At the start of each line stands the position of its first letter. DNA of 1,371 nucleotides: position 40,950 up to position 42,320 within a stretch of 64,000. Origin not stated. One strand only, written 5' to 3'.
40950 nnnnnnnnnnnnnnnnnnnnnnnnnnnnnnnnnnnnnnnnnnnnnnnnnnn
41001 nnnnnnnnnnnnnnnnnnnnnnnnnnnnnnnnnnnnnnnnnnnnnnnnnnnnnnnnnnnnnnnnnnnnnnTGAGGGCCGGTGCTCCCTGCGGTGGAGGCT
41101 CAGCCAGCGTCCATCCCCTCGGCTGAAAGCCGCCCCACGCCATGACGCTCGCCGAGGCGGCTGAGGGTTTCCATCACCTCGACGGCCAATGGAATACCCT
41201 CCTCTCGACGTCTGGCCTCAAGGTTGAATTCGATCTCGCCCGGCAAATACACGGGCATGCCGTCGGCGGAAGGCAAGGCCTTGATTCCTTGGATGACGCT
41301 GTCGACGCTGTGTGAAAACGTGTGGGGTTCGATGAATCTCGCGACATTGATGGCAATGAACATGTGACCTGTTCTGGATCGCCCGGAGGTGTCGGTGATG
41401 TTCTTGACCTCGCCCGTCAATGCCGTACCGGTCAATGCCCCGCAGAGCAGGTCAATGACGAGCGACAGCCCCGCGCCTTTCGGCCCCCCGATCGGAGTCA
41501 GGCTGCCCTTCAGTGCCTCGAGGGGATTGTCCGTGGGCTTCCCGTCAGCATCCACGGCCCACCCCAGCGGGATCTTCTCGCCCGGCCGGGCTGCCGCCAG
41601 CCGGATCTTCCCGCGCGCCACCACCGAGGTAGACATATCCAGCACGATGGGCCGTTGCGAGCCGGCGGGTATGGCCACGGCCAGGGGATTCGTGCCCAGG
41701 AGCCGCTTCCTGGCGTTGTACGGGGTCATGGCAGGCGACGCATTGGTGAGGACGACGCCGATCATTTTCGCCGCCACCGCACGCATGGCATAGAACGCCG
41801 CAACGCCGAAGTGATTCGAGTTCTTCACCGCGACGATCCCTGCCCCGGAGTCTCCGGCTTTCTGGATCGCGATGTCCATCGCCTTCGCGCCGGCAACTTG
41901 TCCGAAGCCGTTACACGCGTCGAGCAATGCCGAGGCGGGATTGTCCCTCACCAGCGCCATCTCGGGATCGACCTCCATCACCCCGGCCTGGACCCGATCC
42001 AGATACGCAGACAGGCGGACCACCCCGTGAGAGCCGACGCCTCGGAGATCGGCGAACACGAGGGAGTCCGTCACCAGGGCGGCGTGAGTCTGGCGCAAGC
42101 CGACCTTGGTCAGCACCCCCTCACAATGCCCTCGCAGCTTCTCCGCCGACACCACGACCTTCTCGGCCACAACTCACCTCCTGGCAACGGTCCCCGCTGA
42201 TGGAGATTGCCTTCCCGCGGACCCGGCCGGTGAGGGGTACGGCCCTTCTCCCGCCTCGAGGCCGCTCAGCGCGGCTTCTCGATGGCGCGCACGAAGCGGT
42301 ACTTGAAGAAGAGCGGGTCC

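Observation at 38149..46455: Eight-gene operon combining PrpF isomerase, archaeal-type LeuCD hydro-lyase, split ComDE-like TPP decarboxylase, Ldh_2 (ComC-family) dehydrogenase, F420-type LLM and an OYE/dienoyl reductase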

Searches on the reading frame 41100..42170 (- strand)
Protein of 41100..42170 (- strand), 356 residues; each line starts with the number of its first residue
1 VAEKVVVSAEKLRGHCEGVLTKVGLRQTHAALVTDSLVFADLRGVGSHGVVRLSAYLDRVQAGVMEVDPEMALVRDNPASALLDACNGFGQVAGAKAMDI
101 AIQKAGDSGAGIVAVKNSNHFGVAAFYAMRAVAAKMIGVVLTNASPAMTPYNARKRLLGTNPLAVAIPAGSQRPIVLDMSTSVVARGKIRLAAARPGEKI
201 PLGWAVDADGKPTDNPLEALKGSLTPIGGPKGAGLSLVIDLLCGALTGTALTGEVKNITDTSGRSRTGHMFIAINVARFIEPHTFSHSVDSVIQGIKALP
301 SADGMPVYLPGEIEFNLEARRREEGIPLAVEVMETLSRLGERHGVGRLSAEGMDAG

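Call 4: search_protein_families(library=pfam, proteins=[window:41100-42170:-])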
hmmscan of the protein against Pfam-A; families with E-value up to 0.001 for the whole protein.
window:41100-42170:- (356 aa): 1 family
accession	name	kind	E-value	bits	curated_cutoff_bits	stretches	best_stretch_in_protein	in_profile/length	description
PF02615.19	Ldh_2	-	9.3e-120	400.2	38.8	1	7-336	1-332/333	Malate/L-lactate dehydrogenase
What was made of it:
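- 41100..42170 (-): Ldh_2-family 2-hydroxyacid/2-oxoacid dehydrogenase. PF02615 400.2 bits (call 4).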

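Call 5: search_protein_families(library=ncbifam, proteins=[window:41100-42170:-])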
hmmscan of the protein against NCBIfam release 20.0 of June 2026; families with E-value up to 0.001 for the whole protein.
window:41100-42170:- (356 aa): 5 families
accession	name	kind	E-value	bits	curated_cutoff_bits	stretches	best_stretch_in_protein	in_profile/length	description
NF040650.1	sulfolac_dhydr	equivalog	3e-93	312.7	500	1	10-343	6-333/339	L-sulfolactate dehydrogenase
NF011599.0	PRK15025.1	equivalog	1.5e-71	241.4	356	1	6-336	2-331/349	ureidoglycolate dehydrogenase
TIGR03175.1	AllD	equivalog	3e-70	237.1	496.2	1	5-334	1-329/349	ureidoglycolate dehydrogenase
NF007504.0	PRK10098.1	equivalog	4.8e-62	209.8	336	1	3-341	3-342/360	malate/lactate/ureidoglycolate dehydrogenase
NF009750.0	PRK13260.1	equivalog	4.7e-50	170.6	316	1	7-336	3-329/332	3-dehydro-L-gulonate 2-dehydrogenase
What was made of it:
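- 41100..42170 (-): The sulfolactate dehydrogenase model NF040650 scores 312.7 against a 500 cut-off (call 5).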

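Call 16: find_related_loci(query=window:41100-42170:-, collection=metagenome_contigs, flank=10000)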
Query window:41100-42170:- (356 aa) in metagenome_contigs; peptide patterns used: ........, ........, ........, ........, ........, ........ (x = any residue, [..] = any of these).
287 stretches matched a pattern; 65 encode a relative of the query (tblastn E <= 1e-3); 65 distinct loci.
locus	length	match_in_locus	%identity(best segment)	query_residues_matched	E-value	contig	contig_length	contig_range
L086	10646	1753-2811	79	1-353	0e+0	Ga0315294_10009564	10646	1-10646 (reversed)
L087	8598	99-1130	63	1-345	8e-145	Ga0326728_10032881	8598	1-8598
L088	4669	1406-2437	62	1-345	8e-145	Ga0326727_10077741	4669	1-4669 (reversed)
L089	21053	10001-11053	59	1-352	2e-124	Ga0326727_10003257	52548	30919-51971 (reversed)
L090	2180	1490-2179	81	1-230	3e-119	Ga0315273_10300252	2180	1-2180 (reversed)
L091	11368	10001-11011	43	10-345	2e-85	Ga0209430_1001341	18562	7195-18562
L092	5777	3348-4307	46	19-345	1e-85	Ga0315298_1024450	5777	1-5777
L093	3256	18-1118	38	1-355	4e-70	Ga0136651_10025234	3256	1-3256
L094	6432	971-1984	39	6-343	4e-68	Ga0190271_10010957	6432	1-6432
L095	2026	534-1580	37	5-348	4e-70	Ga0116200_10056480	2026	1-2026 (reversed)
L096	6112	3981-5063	37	1-349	8e-66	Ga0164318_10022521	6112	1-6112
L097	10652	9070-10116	37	5-348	2e-65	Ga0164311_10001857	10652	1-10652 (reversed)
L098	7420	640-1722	37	1-349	2e-65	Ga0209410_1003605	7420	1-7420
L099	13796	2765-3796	36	4-345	3e-65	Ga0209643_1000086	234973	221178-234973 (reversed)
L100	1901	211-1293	37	1-349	4e-67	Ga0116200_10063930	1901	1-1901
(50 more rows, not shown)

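Call 35: search_solved_structures(query=window:41100-42170:-, max_evalue=0.00001)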
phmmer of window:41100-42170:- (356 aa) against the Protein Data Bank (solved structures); distinct sequences matched with E-value up to 0.00001: 13.
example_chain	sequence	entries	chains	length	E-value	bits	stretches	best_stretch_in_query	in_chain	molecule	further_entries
2x06_A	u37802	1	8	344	1.5e-74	254.3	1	18-329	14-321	L-SULFOLACTATE DEHYDROGENASE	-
1v9n_A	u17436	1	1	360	5.9e-71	242.5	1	9-346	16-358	Malate dehydrogenase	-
1vbi_A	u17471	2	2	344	4.1e-67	229.9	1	11-345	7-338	Type 2 malate/lactate dehydrogenase | malate/L-lactate dehydrogenase family protein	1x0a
4h8a_A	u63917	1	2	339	1.4e-54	188.6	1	7-333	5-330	Ureidoglycolate dehydrogenase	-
4fjs_A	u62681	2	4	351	1.6e-54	188.5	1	7-334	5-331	Ureidoglycolate dehydrogenase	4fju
1xrh_A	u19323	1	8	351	1.8e-54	188.3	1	7-334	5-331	Ureidoglycolate Dehydrogenase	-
3i0p_A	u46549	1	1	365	8e-51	176.3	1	7-339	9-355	Malate dehydrogenase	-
2g8y_A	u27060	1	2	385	8e-45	156.6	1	9-331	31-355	Malate/L-lactate dehydrogenases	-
3uoe_A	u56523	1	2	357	1.1e-41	146.3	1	11-277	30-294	Dehydrogenase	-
1z2i_A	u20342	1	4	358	1.1e-41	146.3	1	5-345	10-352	malate dehydrogenase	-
1wtj_A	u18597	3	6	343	3.5e-40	141.3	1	31-339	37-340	ureidoglycolate dehydrogenase | delta1-piperideine-2-carboxylate reductase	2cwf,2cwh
1s20_A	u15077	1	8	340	2.6e-34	122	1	8-343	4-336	Hypothetical oxidoreductase yiaK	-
1nxu_A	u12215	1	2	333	1e-33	120.1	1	8-329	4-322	Hypothetical oxidoreductase yiaK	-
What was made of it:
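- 41100..42170 (-): Best PDB matches are 2X06 sulfolactate dehydrogenase (254 bits) and the type-2 malate dehydrogenases 1V9N and 1VBI (call 35).
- The best NCBIfam and PDB matches of Ldh_2 are sulfolactate dehydrogenase (calls 5, 35).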

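Call 39: search_protein_families(library=pfam, proteins=[L086:231-1376:+, L086:3761-5839:+, L086:5908-7236:+, L086:8372-10459:-], max_evalue=0.00001)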
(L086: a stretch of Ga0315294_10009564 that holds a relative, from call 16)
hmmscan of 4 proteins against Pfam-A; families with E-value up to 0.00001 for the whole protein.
L086:231-1376:+ (381 aa): 1 family
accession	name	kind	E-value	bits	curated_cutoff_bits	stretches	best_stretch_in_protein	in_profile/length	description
PF07690.21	MFS_1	-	1.1e-32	113.7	33.4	1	19-373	3-346/347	Major Facilitator Superfamily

L086:3761-5839:+ (692 aa): 0 families

L086:5908-7236:+ (442 aa): 1 family
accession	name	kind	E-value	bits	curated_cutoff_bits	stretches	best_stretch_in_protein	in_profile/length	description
PF01053.26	Cys_Met_Meta_PP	-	1.7e-103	346.6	27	1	27-439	2-380/381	Cys/Met metabolism PLP-dependent enzyme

L086:8372-10459:- (695 aa): 3 families
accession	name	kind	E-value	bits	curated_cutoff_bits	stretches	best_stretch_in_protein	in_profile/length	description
PF00912.28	Transgly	-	2e-59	200.5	27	1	1-148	30-177/178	Transglycosylase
PF00905.27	Transpeptidase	-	2e-35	122.9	22.1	1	332-579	1-273/299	Penicillin binding protein transpeptidase domain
PF00575.29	S1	-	4.7e-07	30.5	22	1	254-321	2-70/74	S1 RNA binding domain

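Call 52: search_protein_families(library=pfam, proteins=[L088:14-541:+, L088:554-1258:+, L088:2684-3757:+, L088:3730-4533:+, L087:3387-4334:+, L087:4691-6364:+, L087:6770-7981:+, L089:8553-9851:+, L089:11066-13102:+, L089:6901-8454:+], max_evalue=0.00001)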
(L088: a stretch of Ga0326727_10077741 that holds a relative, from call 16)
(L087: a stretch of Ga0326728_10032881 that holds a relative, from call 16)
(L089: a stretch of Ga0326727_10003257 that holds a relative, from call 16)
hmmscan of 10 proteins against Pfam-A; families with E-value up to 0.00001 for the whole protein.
L088:14-541:+ (175 aa): 1 family
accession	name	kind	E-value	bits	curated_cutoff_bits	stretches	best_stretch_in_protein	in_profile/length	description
PF00694.25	Aconitase_C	-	2.5e-20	73.6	22.8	1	41-111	60-130/131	Aconitase C-terminal domain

L088:554-1258:+ (234 aa): 1 family
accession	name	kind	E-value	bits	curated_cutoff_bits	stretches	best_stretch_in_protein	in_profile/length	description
PF03737.21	RraA-like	-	4.1e-46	157.4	24.5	1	38-186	1-152/152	Aldolase/RraA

L088:2684-3757:+ (357 aa): 1 family
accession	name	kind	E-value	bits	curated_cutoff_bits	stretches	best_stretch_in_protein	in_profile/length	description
PF00180.25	Iso_dh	-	4.3e-86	289.8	27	1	5-349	1-348/348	Isocitrate/isopropylmalate dehydrogenase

L088:3730-4533:+ (267 aa): 4 families
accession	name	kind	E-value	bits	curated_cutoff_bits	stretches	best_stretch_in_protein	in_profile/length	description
PF00106.31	adh_short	-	3e-50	170.9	26.6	1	21-213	1-190/195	short chain dehydrogenase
PF13561.12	adh_short_C2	-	6.6e-40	137.6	27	1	27-243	1-217/236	Enoyl-(Acyl carrier protein) reductase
PF08659.16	KR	-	8.1e-09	36.1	22.6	1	23-134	3-117/180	KR domain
PF08643.16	DUF1776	-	2.7e-07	30.8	25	1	112-205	106-199/294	Fungal family of unknown function (DUF1776)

L087:3387-4334:+ (315 aa): 2 families
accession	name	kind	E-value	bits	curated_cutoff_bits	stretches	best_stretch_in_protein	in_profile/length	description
PF02826.25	2-Hacid_dh_C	-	1.4e-51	174.8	25.1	1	111-283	1-178/178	D-isomer specific 2-hydroxyacid dehydrogenase, NAD binding domain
PF00389.36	2-Hacid_dh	-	4e-25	88.5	24.6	1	8-314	1-133/134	D-isomer specific 2-hydroxyacid dehydrogenase, catalytic domain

L087:4691-6364:+ (557 aa): 3 families
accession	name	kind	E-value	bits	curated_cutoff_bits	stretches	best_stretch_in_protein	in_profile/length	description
PF02775.26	TPP_enzyme_C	-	5.9e-40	137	21.9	1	385-536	2-151/151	Thiamine pyrophosphate enzyme, C-terminal TPP binding domain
PF00205.28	TPP_enzyme_M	-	4e-39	133.9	30.4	1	188-324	1-137/137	Thiamine pyrophosphate enzyme, central domain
PF02776.23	TPP_enzyme_N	-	3.7e-37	127.2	26.8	1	1-115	1-117/119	Thiamine pyrophosphate enzyme, N-terminal TPP binding domain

L087:6770-7981:+ (403 aa): 1 family
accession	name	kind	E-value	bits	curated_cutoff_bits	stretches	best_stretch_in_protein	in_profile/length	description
PF02515.22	CoA_transf_3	-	5e-128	427.7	23.3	1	12-380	1-366/366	CoA-transferase family III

L089:8553-9851:+ (432 aa): 1 family
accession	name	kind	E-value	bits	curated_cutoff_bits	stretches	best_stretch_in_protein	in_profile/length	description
PF00375.23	SDF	-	8.2e-118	394.2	27.9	1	26-413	1-387/387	Sodium:dicarboxylate symporter family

L089:11066-13102:+ (678 aa): 4 families
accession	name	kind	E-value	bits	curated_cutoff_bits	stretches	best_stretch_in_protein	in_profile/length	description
PF08668.18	HDOD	-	2.7e-48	164.5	22.9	1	414-604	1-194/196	HDOD domain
PF00990.26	GGDEF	-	8e-44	149.7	23.8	1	207-364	1-161/161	Diguanylate cyclase, GGDEF domain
PF00072.30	Response_reg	-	3.6e-16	59.7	30.2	1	71-183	1-110/111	Response regulator receiver domain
PF01966.28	HD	-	7.8e-08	33.1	22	1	508-613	3-101/116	HD domain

L089:6901-8454:+ (517 aa): 1 family
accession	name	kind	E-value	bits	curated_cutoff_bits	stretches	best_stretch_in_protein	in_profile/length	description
PF02515.22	CoA_transf_3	-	1.2e-55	189.6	23.3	2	259-448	1-199/366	CoA-transferase family III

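Call 59: search_protein_families(library=ncbifam, proteins=[L088:2684-3757:+], max_evalue=1e-40)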
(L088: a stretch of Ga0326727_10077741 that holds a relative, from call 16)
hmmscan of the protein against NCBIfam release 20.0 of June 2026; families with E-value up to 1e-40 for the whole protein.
L088:2684-3757:+ (357 aa): 12 families
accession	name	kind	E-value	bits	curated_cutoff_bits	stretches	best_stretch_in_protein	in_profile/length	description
TIGR02089.1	TTC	equivalog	3.7e-173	575.4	470.4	1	1-352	1-351/352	tartrate dehydrogenase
NF006048.0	PRK08194.1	equivalog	5.9e-132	440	501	1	1-354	1-350/352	tartrate dehydrogenase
NF002898.0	PRK03437.1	equivalog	1e-105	353.9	393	1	2-353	3-345/347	3-isopropylmalate dehydrogenase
TIGR02088.1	LEU3_arch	subfamily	1.4e-80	271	409.8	1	6-349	1-323/324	isopropylmalate/isohomocitrate dehydrogenases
NF040626.1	AksF2_Meth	equivalog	1.4e-75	254.6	540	1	4-353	2-330/333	homoisocitrate dehydrogenase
NF006529.0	PRK08997.1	equivalog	1.9e-69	234.2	510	1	1-351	1-333/335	isocitrate dehydrogenase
TIGR00169.1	leuB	equivalog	6.1e-69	232.7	353.2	1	5-351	1-347/349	3-isopropylmalate dehydrogenase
NF040619.1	AksF_Meth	equivalog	5.4e-66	223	500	1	4-349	2-343/343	homoisocitrate dehydrogenase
NF006673.0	PRK09222.1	equivalog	2e-60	205.2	509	1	3-344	4-326/482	NADP-dependent isocitrate dehydrogenase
NF040855.1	iso_homocit_dh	equivalog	6.9e-60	203.1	680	1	4-351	2-317/345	isocitrate--homoisocitrate dehydrogenase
TIGR00175.1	mito_nad_idh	equivalog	2e-57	194.8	432.4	1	3-351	3-332/334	isocitrate dehydrogenase (NAD(+))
TIGR02924.1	ICDH_alpha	equivalog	2.9e-50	171.7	561.35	1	6-344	3-322/473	isocitrate dehydrogenase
